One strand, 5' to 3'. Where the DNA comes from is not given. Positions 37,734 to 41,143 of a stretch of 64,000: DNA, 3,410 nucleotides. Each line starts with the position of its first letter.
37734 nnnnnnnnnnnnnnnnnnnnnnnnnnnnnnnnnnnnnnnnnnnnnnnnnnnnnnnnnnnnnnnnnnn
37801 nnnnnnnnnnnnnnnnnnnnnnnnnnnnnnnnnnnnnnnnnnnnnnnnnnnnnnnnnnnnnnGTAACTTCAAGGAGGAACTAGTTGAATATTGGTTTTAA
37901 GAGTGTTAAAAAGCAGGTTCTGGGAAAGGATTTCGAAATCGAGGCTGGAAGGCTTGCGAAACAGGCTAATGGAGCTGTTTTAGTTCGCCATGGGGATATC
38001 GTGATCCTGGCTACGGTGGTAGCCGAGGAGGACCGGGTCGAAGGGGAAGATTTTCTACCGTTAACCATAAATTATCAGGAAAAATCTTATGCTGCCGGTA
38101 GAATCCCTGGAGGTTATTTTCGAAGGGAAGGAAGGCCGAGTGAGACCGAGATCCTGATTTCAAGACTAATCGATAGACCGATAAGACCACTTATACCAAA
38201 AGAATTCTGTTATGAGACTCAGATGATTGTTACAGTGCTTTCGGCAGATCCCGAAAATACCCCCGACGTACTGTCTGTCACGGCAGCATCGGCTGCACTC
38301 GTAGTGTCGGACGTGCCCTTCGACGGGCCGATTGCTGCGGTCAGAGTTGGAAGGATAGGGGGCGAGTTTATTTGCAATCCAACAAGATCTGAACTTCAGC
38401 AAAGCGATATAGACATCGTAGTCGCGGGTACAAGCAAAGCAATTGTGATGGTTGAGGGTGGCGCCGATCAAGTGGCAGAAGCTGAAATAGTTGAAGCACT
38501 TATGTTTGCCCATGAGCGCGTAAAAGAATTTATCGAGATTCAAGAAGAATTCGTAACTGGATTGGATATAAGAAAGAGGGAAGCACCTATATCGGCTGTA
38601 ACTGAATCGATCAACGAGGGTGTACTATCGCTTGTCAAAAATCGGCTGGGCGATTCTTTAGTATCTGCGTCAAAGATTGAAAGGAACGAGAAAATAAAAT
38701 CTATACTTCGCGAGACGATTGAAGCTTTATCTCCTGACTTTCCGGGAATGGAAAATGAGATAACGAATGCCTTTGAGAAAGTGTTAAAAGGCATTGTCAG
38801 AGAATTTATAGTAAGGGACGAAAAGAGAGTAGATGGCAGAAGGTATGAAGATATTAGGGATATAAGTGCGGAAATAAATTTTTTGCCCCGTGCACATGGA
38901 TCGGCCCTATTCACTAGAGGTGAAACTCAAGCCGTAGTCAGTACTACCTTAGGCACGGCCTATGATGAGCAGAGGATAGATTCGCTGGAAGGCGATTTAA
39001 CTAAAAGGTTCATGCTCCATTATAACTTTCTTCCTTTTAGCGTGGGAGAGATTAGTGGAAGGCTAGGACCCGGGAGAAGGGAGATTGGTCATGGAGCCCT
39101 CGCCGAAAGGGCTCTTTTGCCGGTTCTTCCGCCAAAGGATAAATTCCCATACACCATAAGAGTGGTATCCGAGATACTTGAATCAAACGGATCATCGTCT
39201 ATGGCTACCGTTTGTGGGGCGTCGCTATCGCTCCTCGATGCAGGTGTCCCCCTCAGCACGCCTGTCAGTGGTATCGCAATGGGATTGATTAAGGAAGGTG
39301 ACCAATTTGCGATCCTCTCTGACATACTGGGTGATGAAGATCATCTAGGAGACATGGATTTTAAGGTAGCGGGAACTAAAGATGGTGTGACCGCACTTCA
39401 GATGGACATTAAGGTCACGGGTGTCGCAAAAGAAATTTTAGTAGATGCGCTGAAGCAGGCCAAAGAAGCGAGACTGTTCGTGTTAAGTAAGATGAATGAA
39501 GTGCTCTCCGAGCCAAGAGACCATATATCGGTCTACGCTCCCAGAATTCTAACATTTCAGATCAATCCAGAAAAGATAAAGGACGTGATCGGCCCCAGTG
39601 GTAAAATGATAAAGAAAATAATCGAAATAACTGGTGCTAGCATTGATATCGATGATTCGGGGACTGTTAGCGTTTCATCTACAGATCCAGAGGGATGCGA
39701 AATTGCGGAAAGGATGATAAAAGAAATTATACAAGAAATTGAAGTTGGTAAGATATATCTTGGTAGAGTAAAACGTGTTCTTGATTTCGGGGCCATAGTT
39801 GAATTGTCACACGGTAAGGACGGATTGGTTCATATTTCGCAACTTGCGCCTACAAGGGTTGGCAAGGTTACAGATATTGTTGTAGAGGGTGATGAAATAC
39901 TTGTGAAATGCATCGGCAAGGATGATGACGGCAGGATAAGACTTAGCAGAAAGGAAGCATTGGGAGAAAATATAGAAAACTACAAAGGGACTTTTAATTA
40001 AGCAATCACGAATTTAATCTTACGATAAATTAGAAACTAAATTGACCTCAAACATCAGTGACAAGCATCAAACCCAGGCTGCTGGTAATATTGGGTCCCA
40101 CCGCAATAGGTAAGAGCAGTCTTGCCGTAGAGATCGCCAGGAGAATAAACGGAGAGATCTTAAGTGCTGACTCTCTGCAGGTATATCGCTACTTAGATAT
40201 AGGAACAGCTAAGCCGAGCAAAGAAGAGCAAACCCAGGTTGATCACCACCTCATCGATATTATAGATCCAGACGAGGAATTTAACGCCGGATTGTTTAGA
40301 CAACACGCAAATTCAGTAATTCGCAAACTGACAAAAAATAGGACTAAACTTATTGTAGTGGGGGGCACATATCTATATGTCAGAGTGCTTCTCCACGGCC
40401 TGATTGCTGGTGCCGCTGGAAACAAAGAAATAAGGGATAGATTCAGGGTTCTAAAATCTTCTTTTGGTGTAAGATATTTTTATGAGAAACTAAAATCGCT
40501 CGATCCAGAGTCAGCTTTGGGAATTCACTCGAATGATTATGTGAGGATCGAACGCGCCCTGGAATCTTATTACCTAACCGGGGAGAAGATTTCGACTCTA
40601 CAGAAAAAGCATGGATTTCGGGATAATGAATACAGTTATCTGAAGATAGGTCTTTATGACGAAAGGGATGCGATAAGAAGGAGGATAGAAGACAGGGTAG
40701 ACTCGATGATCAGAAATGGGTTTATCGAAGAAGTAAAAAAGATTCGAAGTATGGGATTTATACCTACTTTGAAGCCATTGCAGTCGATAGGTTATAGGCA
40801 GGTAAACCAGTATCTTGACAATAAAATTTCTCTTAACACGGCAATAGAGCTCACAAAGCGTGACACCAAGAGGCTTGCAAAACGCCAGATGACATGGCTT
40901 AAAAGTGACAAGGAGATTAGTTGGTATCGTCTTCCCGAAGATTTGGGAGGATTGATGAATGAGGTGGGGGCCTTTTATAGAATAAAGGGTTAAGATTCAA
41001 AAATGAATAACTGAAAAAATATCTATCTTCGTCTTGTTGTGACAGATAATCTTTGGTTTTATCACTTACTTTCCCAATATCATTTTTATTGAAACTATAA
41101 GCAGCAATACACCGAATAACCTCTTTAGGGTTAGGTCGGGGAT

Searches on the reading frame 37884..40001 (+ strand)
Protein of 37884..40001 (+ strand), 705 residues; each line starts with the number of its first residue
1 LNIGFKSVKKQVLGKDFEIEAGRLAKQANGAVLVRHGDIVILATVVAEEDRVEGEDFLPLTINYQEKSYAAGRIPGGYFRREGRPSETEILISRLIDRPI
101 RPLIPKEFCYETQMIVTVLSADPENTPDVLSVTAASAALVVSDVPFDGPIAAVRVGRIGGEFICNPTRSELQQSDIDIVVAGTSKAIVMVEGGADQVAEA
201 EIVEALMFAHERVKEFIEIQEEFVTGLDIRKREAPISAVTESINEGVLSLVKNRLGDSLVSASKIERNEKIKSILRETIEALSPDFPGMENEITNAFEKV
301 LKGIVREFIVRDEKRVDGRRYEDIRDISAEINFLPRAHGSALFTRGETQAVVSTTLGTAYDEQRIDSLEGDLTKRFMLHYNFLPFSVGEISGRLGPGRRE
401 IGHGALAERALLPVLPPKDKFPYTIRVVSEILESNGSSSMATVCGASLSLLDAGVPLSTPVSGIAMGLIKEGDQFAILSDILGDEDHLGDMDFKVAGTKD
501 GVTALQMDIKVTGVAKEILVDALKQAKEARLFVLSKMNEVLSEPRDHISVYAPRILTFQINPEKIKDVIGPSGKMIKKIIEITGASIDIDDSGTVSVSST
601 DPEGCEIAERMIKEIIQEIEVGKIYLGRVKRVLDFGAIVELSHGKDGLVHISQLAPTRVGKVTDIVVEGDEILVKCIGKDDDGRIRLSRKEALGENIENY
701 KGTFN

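Call 75: search_protein_families(library=pfam, proteins=[window:37884-40001:+], max_evalue=0.00001)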
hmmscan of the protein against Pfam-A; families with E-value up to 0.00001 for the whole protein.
window:37884-40001:+ (705 aa): 5 families
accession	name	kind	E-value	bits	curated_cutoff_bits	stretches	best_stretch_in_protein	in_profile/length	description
PF01138.27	RNase_PH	-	1.3e-60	204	25.5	2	15-145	3-130/130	3' exoribonuclease family, domain 1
PF03725.20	RNase_PH_C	-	6.4e-27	93.7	20.8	2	148-212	1-67/67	3' exoribonuclease family, domain 2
PF00575.29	S1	-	2.2e-12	47.6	22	1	619-690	2-74/74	S1 RNA binding domain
PF00013.35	KH_1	-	2.5e-11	43.6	21.5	1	556-614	2-66/66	KH domain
PF03726.19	PNPase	-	2.1e-10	41.4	24.6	1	243-320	2-81/81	Polyribonucleotide nucleotidyltransferase, RNA binding domain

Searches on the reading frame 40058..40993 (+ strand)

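Call 75: search_protein_families(library=pfam, proteins=[window:40058-40993:+], max_evalue=0.00001)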
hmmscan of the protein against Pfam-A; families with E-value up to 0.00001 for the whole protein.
window:40058-40993:+ (311 aa): 2 families
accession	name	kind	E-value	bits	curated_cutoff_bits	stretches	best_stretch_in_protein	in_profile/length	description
PF01715.23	IPPT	-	2.9e-78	263.3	23.6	1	41-283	1-242/243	IPP transferase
PF01745.22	IPT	-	6e-08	32.8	20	1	8-64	3-59/233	Isopentenyl transferase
